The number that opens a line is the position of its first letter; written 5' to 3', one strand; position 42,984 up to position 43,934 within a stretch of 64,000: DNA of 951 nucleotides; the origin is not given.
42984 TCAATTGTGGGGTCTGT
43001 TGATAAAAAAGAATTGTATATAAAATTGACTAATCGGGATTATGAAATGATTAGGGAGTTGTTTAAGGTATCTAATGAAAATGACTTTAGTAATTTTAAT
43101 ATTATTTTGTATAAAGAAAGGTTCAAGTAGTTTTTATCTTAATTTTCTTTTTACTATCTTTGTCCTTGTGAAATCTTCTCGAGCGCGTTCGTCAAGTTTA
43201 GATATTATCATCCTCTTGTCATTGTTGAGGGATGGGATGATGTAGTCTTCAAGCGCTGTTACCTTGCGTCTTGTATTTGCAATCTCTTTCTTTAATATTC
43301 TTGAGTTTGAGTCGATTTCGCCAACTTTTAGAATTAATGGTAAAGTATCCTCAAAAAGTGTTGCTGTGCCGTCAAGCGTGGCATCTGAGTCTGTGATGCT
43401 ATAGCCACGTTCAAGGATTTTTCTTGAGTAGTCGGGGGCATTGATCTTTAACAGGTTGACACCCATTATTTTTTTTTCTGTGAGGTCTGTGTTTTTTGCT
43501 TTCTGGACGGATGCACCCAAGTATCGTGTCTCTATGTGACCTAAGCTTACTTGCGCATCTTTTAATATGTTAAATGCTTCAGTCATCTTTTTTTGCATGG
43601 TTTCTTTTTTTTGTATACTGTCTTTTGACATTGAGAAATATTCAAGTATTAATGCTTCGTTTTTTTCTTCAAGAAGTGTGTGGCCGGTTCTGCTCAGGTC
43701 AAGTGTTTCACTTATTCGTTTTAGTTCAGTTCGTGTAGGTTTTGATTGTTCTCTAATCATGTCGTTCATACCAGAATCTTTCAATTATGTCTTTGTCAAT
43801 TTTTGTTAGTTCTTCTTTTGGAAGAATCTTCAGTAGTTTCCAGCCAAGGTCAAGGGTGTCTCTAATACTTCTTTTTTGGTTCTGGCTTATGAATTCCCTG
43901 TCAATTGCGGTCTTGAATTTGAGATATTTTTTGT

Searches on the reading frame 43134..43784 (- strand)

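Call 57: search_protein_families(library=pfam, proteins=[window:43134-43784:-], max_evalue=0.001)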
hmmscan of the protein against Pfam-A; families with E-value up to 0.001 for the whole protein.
window:43134-43784:- (216 aa): 1 family
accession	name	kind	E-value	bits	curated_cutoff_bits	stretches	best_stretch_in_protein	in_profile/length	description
PF01813.22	ATP-synt_D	-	1.3e-39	136.6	25.7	1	20-213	1-196/196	ATP synthase subunit D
